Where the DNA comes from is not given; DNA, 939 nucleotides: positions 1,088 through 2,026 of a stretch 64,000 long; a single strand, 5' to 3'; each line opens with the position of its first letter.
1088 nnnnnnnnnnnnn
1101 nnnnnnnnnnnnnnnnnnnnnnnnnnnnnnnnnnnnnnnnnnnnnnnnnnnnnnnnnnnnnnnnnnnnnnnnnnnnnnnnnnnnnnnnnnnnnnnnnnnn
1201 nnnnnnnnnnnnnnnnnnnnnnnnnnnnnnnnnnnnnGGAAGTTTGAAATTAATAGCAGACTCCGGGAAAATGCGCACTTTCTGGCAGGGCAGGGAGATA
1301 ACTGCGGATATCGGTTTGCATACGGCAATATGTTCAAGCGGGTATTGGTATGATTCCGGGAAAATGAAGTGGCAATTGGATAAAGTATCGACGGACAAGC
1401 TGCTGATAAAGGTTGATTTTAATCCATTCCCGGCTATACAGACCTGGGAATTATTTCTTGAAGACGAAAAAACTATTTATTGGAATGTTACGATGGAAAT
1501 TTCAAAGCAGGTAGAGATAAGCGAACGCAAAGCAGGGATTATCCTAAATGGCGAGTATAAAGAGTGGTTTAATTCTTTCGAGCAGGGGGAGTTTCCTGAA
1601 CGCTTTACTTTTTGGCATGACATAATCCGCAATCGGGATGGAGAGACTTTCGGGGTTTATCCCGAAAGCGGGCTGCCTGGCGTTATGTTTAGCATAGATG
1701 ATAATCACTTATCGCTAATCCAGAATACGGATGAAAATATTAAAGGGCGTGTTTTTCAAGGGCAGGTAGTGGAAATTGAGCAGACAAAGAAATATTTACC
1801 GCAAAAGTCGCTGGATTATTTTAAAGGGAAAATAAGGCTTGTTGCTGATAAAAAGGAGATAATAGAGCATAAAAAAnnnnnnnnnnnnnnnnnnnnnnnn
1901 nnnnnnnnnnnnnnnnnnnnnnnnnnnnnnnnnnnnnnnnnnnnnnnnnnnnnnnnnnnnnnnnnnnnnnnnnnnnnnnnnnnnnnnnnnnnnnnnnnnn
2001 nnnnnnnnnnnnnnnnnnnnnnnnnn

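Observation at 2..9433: Unassigned roughly 110-aa Trp-rich repeat domain, always fused to radical SAM-SPASM enzymes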

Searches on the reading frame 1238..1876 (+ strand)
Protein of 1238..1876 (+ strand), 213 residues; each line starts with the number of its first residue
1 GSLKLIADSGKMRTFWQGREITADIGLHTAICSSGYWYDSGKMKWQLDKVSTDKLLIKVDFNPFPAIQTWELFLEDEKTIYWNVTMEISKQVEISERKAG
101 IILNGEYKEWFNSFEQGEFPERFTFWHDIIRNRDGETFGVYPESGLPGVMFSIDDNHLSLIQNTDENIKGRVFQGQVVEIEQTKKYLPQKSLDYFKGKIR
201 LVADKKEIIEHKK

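Call 15: find_homologous_proteins(query=A1, max_evalue=0.001)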
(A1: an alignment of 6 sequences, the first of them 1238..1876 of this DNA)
Query A1 (6 sequences) (213 aa, profile of the alignment): 1 proteins with E <= 0.001 among 1666 candidates.
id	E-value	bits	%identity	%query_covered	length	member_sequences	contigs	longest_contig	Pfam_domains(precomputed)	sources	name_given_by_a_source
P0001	1.1e-101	357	28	74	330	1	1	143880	-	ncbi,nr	ncbi:MAG: hypothetical protein HY810_06960 [Candidatus Omnitrophica bacterium]|nr:hypothetical prote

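Call 22: predict_structure(alignment_id=A1)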
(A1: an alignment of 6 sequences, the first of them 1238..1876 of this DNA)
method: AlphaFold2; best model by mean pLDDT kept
length: 213 residues; sequences in the alignment: 6
mean_pLDDT: 84.5   pTM: 0.82
mean pLDDT of the five models: 84.5, 82.4, 78.9, 71.3, 67.7
residues with pLDDT >= 90: 85; 70-90: 101; 50-70: 27; < 50: 0
segments of 3 or more residues with pLDDT < 50: none
pLDDT, mean of each block of 10 residues (from residue 1): 82 90 91 89 86 91 93 93 93 90 91 77 60 71 91 81 83 81 77 87 86 66
secondary structure, 60 per line:
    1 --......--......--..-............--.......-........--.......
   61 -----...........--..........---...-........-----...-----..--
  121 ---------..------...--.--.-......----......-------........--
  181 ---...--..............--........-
elements in order: E3-8 E11-16 E22-33 E36-39 E44-51 E54-60 E66-76 E79-88 E92-94 E96-103 E109-111 E138-140 E148-153 E158-163 E171-178 E184-186 E189-202 H205-212

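Call 24: search_protein_representatives(alignment_id=A1)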
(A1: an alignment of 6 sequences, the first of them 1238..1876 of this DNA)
Query: 6 sequences, 214 profile positions. Proteins with E-value up to 0.001 (for the whole library): 617; up to 1e-10: 506; up to 1e-30: 246. The best 150 are listed.
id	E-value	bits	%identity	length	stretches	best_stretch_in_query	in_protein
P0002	3.8e-171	582.0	-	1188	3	1-210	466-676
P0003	4.3e-152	519.7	-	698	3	2-211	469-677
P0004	2.4e-143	491.1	-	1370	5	4-211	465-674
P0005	1.5e-142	488.5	-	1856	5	1-213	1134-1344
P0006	9.2e-137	469.6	-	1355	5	6-212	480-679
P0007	2.0e-130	448.9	-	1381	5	7-212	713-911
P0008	4.1e-110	382.5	-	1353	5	3-183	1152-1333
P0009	4.8e-110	382.3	-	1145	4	7-179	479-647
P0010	1.1e-109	381.1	-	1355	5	1-203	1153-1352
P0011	4.4e-107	372.6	-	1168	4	1-212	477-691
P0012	2.4e-106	370.2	-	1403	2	1-212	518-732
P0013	2.5e-105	366.9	-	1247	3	1-204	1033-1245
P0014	1.4e-104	364.5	-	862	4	5-210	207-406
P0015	8.5e-104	361.9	-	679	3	2-202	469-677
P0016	1.9e-103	360.8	-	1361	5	8-212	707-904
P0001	3.4e-102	356.7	-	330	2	4-211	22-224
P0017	1.3e-101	354.8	-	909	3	4-204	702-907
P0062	4.8e-69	248.3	-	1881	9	1-185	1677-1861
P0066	2.7e-68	245.8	-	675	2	5-202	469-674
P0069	4.1e-65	235.5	-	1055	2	8-208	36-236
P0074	2.0e-64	233.2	-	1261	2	9-206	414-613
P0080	4.5e-61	222.3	-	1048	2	1-202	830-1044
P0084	3.2e-59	216.2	-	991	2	3-203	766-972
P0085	4.1e-59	215.9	-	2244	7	13-198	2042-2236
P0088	2.3e-58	213.4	-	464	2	1-206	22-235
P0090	3.2e-58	212.9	-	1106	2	1-206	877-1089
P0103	1.2e-53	198.0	-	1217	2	9-210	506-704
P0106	6.5e-53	195.6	-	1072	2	3-205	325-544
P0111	1.1e-51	191.6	-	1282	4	1-179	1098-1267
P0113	4.0e-51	189.7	-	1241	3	3-209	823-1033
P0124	6.0e-49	182.6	-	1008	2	1-213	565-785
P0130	4.8e-47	176.4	-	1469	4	1-204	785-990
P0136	1.9e-46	174.4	-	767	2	3-187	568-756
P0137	2.4e-46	174.1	-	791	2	5-208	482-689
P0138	3.8e-46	173.5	-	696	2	1-204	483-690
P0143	7.0e-45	169.3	-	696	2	5-202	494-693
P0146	2.8e-44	167.4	-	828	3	1-185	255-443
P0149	1.2e-43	165.3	-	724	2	1-206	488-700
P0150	1.5e-43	165.0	-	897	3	5-206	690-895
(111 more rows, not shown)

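Call 29: search_protein_families(library=pfam, proteins=[P0004, P0017, P0066, P0013, P0080, P0090, P0124, P0130, P0137], max_evalue=0.001)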
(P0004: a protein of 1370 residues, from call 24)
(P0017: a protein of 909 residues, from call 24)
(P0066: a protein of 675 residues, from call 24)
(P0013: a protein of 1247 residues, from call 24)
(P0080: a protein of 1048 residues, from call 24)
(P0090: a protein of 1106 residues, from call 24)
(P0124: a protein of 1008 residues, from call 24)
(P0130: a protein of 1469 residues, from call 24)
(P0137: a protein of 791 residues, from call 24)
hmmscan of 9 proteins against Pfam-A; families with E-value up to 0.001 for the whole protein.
P0004 (1370 aa): 4 families
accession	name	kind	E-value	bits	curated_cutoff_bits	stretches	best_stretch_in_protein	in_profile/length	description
PF00005.33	ABC_tran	-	1e-19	71.9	25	1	33-164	1-135/137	ABC transporter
PF16819.11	DUF5074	-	1e-05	25.2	27.2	0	884-953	9-75/353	Domain of unknown function (DUF5074)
PF05729.18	NACHT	-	0.00073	19.8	26.7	0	45-72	2-29/167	NACHT domain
PF13476.12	AAA_23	-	0.00078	20.6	27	1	36-73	15-49/201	AAA domain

P0017 (909 aa): 5 families
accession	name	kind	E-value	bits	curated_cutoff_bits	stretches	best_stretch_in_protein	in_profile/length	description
PF00005.33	ABC_tran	-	1.8e-18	67.9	25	1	31-163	1-136/137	ABC transporter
PF13175.12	AAA_15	-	4.4e-05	23.7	32.1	1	26-68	9-50/374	AAA ATPase domain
PF13476.12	AAA_23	-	7.6e-05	23.9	27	1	26-67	5-45/201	AAA domain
PF13304.12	AAA_21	-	0.00023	21.8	27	1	44-67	2-25/304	AAA domain, putative AbiEii toxin, Type IV TA system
PF13555.12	AAA_29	-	0.00034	20.8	27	0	25-65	9-46/61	P-loop containing region of AAA domain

P0066 (675 aa): 2 families
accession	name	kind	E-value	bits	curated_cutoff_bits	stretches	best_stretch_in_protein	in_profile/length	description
PF00005.33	ABC_tran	-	2.8e-20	73.7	25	1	31-163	1-136/137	ABC transporter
PF13555.12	AAA_29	-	7.4e-05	22.9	27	1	32-69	13-50/61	P-loop containing region of AAA domain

P0013 (1247 aa): 2 families
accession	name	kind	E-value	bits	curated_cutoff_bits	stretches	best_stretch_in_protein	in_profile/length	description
PF13231.12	PMT_2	-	7.4e-14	52.7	26.1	1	75-230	2-154/160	Dolichyl-phosphate-mannose-protein mannosyltransferase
PF02366.24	PMT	-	2.5e-07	31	22.7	1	106-245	94-243/245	Dolichyl-phosphate-mannose-protein mannosyltransferase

P0080 (1048 aa): 2 families
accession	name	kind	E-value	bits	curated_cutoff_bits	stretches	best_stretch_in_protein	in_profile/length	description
PF13231.12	PMT_2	-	2.9e-12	47.5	26.1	1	74-212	3-140/160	Dolichyl-phosphate-mannose-protein mannosyltransferase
PF03901.23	Glyco_transf_22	-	7.2e-05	22.6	23.8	1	92-379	77-364/414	Alg9-like mannosyltransferase family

P0090 (1106 aa): 1 family
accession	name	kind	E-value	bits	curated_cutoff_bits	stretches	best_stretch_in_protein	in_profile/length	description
PF13231.12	PMT_2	-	3.8e-16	60.1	26.1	1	110-262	3-153/160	Dolichyl-phosphate-mannose-protein mannosyltransferase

P0124 (1008 aa): 2 families
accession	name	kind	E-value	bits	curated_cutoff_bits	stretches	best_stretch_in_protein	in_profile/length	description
PF02366.24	PMT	-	2.3e-11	44.2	22.7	1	71-243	58-238/245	Dolichyl-phosphate-mannose-protein mannosyltransferase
PF13231.12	PMT_2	-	1.2e-07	32.6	26.1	1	77-216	3-139/160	Dolichyl-phosphate-mannose-protein mannosyltransferase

P0130 (1469 aa): 2 families
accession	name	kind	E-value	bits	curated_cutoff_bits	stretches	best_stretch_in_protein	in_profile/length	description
PF13231.12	PMT_2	-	5.9e-11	43.3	26.1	1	75-232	3-159/160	Dolichyl-phosphate-mannose-protein mannosyltransferase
PF02366.24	PMT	-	0.00059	19.9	22.7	0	100-218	90-212/245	Dolichyl-phosphate-mannose-protein mannosyltransferase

P0137 (791 aa): 3 families
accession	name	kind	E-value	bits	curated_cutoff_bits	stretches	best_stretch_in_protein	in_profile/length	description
PF00884.28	Sulfatase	-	3e-55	188.1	25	1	34-336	2-301/301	Sulfatase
PF01663.27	Phosphodiest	-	6.5e-15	56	23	1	36-101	2-64/342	Type I phosphodiesterase / nucleotide pyrophosphatase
PF16347.10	SGSH_C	-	2.1e-14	54.4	29.3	1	293-420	10-138/154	N-sulphoglucosamine sulphohydrolase, C-terminal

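Call 34: find_encoding_contigs(protein=P0001, flank=10000, max_places=3)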
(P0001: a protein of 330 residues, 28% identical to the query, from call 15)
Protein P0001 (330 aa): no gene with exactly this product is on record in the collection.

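Call 39: find_homologous_proteins(query=A2, max_evalue=0.00001)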
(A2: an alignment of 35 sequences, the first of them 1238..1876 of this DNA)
Query A2 (35 sequences): 2342 candidates shared short words with the query, none scored E <= 0.00001.

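Call 40: list_cluster_members(proteins=[P0002, P0012, P0004, P0017, P0066, P0013, P0090, P0137, P0005, P0085])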
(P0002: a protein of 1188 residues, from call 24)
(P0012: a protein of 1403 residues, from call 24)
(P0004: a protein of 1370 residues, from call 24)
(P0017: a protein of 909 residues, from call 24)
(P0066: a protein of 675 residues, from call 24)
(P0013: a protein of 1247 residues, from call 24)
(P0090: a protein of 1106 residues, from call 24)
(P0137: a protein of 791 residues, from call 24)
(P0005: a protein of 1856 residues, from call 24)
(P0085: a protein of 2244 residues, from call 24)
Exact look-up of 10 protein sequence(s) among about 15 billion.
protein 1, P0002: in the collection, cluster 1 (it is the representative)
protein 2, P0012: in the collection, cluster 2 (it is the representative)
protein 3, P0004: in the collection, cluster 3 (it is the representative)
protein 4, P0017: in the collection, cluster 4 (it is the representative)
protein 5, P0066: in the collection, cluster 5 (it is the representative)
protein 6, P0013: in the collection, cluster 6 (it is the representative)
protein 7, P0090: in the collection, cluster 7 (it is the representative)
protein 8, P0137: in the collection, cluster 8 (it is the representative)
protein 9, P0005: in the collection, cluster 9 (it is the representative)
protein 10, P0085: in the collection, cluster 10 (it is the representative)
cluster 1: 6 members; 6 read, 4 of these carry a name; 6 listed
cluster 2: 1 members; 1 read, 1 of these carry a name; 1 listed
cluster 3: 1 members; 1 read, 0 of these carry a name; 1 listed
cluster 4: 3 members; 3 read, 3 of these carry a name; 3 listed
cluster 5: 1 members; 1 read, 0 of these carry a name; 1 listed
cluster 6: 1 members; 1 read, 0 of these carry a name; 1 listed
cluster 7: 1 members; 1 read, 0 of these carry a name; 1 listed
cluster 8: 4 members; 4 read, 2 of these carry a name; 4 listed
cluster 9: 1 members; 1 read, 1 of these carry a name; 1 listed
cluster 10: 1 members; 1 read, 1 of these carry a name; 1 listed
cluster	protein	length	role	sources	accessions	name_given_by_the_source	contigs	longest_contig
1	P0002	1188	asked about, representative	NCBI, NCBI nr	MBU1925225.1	MAG: radical SAM protein [Candidatus Omnitrophica bacterium] | radical SAM protein [Candidatus Omnitrophota bacterium]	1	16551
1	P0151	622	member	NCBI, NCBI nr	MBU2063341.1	MAG: hypothetical protein KKF93_03000, partial [Candidatus Omnitrophica bacterium] | hypothetical protein [Candidatus Omnitrophota bacterium]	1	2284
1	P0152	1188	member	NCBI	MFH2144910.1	MAG: radical SAM protein [Candidatus Omnitrophota bacterium]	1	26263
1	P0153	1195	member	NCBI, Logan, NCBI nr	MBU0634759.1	MAG: radical SAM protein [Candidatus Omnitrophica bacterium] | radical SAM protein [Candidatus Omnitrophota bacterium]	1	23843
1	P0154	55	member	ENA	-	-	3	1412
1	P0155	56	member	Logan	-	-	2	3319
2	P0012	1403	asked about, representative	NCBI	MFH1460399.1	MAG: radical SAM protein [Candidatus Omnitrophota bacterium]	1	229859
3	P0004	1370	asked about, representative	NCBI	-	-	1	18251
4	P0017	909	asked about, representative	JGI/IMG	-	ABC-type polysaccharide/polyol phosphate transport system ATPase subunit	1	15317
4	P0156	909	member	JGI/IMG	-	ABC-type polysaccharide/polyol phosphate transport system ATPase subunit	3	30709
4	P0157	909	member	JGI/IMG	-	ABC-type polysaccharide/polyol phosphate transport system ATPase subunit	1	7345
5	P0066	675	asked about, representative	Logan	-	-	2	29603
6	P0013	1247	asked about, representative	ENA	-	-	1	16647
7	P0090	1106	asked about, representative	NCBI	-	-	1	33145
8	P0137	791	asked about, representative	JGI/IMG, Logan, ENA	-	-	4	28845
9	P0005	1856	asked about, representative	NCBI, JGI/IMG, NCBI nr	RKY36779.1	MAG: hypothetical protein DRP78_02790 [Candidatus Omnitrophota bacterium]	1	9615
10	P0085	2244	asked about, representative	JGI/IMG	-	ABC-type polysaccharide/polyol phosphate transport system ATPase subunit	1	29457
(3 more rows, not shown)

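Call 42: find_encoding_contigs(protein=P0017, flank=8000, max_places=2)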
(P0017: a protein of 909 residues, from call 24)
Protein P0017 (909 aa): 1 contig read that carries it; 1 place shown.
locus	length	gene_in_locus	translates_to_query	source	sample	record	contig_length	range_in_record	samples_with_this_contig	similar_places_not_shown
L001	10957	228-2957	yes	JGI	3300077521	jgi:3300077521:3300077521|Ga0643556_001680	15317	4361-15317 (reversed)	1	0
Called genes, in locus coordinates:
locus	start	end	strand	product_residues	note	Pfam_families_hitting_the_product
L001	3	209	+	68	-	?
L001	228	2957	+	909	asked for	PF00005:ABC_tran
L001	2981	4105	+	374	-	PF13439:Glyco_transf_4, PF00534:Glycos_transf_1, PF13692:Glyco_trans_1_4, PF13524:Glyco_trans_1_2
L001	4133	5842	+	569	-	PF02310:B12-binding, PF04055:Radical_SAM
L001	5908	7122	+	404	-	PF13439:Glyco_transf_4 (faint), PF20706:GT4-conflict (faint), PF00534:Glycos_transf_1, PF13692:Glyco_trans_1_4, PF13524:Glyco_trans_1_2 (weak)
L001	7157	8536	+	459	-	PF04055:Radical_SAM, PF13186:SPASM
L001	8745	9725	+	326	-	PF04055:Radical_SAM, PF13186:SPASM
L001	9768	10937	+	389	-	PF04055:Radical_SAM, PF13186:SPASM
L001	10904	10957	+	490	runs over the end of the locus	PF02310:B12-binding, PF04055:Radical_SAM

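Call 43: find_encoding_contigs(protein=P0156, flank=10000, max_places=2)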
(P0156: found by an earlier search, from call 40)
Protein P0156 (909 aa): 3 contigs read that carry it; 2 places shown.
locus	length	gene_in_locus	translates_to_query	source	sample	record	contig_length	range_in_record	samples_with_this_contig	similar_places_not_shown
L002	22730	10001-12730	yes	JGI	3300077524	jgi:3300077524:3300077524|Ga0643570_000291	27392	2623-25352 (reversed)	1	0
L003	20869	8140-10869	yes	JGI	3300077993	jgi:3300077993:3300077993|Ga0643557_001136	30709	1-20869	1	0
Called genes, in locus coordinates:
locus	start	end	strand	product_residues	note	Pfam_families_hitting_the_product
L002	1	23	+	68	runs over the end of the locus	-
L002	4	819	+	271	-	-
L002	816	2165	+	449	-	PF07228:SpoIIE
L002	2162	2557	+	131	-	PF01880:Desulfoferrodox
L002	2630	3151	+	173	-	PF02417:Chromate_transp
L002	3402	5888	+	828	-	PF00999:Na_H_Exchanger, PF00582:Usp (weak), PF00359:PTS_EIIA_2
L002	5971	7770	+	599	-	PF02543:Carbam_trans_N, PF16861:Carbam_trans_C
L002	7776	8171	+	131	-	PF19588:SxtJ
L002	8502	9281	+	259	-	PF01061:ABC2_membrane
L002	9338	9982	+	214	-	-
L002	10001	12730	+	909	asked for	PF00005:ABC_tran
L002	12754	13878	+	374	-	PF13439:Glyco_transf_4, PF00534:Glycos_transf_1, PF13692:Glyco_trans_1_4, PF13524:Glyco_trans_1_2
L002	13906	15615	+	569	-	PF02310:B12-binding, PF04055:Radical_SAM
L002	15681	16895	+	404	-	PF13439:Glyco_transf_4 (faint), PF20706:GT4-conflict (faint), PF00534:Glycos_transf_1, PF13692:Glyco_trans_1_4, PF13524:Glyco_trans_1_2 (weak)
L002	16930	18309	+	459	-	PF04055:Radical_SAM, PF13186:SPASM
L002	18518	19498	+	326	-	PF04055:Radical_SAM, PF13186:SPASM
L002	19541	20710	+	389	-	PF04055:Radical_SAM, PF13186:SPASM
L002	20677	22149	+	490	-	PF02310:B12-binding, PF04055:Radical_SAM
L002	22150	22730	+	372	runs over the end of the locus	PF13692:Glyco_trans_1_4, PF00534:Glycos_transf_1, PF13524:Glyco_trans_1_2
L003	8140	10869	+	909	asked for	PF00005:ABC_tran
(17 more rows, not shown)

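Call 44: find_encoding_contigs(protein=P0066, flank=10000, max_places=2)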
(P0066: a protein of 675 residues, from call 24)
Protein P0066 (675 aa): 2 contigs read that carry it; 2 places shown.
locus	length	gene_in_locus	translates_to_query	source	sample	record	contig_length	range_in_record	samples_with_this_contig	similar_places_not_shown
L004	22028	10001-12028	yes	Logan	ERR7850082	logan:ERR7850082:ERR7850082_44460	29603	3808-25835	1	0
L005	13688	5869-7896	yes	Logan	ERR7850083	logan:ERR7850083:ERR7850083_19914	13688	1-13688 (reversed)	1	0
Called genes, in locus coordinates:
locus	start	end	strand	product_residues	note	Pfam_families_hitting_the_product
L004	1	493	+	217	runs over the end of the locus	PF00730:HhH-GPD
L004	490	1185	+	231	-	-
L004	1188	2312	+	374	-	PF04389:Peptidase_M28 (weak), PF01546:Peptidase_M20, PF07687:M20_dimer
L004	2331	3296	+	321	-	PF09754:PAC2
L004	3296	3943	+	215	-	PF00702:Hydrolase, PF13419:HAD_2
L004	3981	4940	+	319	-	PF00586:AIRS, PF02769:AIRS_C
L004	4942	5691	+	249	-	PF27030:AbpE_bact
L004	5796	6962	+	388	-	PF13439:Glyco_transf_4, PF13477:Glyco_trans_4_2, PF13579:Glyco_trans_4_4, PF00534:Glycos_transf_1, PF13692:Glyco_trans_1_4, PF13524:Glyco_trans_1_2 (weak), PF20706:GT4-conflict (weak)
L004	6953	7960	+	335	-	PF00953:Glycos_transf_4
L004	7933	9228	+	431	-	PF00890:FAD_binding_2 (weak), PF01266:DAO (weak), PF01593:Amino_oxidase, PF13450:NAD_binding_8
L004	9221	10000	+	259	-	PF01061:ABC2_membrane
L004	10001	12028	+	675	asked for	PF00005:ABC_tran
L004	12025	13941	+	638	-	PF00535:Glycos_transf_2, PF10111:Glyco_tranf_2_2, PF13641:Glyco_tranf_2_3, PF04055:Radical_SAM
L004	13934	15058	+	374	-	PF04055:Radical_SAM, PF13353:Fer4_12 (weak), PF13186:SPASM (weak)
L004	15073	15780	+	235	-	PF13847:Methyltransf_31 (weak), PF08241:Methyltransf_11 (weak), PF13649:Methyltransf_25 (weak)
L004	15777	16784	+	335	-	PF00657:Lipase_GDSL, PF13472:Lipase_GDSL_2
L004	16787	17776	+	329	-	PF04055:Radical_SAM, PF13186:SPASM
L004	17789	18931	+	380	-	PF04055:Radical_SAM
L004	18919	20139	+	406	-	PF04055:Radical_SAM, PF13353:Fer4_12 (faint), PF13186:SPASM (faint)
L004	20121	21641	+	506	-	PF00535:Glycos_transf_2, PF10111:Glyco_tranf_2_2 (faint), PF13641:Glyco_tranf_2_3, PF13632:Glyco_trans_2_3 (weak)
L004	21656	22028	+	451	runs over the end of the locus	PF02310:B12-binding, PF04055:Radical_SAM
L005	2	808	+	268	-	?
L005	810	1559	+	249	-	PF27030:AbpE_bact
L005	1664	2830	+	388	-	PF13439:Glyco_transf_4, PF13477:Glyco_trans_4_2, PF13579:Glyco_trans_4_4, PF00534:Glycos_transf_1, PF13692:Glyco_trans_1_4, PF13524:Glyco_trans_1_2 (weak), PF20706:GT4-conflict (weak)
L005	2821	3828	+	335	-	PF00953:Glycos_transf_4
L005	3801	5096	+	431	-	PF00890:FAD_binding_2 (weak), PF01266:DAO (weak), PF01593:Amino_oxidase, PF13450:NAD_binding_8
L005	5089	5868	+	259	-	PF01061:ABC2_membrane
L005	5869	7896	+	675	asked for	PF00005:ABC_tran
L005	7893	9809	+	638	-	PF00535:Glycos_transf_2, PF10111:Glyco_tranf_2_2, PF13641:Glyco_tranf_2_3, PF04055:Radical_SAM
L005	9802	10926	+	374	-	PF04055:Radical_SAM, PF13353:Fer4_12 (weak), PF13186:SPASM (weak)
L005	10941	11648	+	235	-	PF13847:Methyltransf_31 (weak), PF08241:Methyltransf_11 (weak), PF13649:Methyltransf_25 (weak)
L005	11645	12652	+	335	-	PF00657:Lipase_GDSL, PF13472:Lipase_GDSL_2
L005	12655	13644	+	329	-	PF04055:Radical_SAM, PF13186:SPASM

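Call 45: search_solved_structures(query=A2, max_evalue=10)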
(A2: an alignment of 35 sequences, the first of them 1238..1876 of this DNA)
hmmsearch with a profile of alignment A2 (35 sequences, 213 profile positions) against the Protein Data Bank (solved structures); distinct sequences matched with E-value up to 10: 1.
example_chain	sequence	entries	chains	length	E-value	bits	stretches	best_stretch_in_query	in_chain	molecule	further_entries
2w0r_A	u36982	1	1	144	0.3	13.7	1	109-168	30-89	YSCU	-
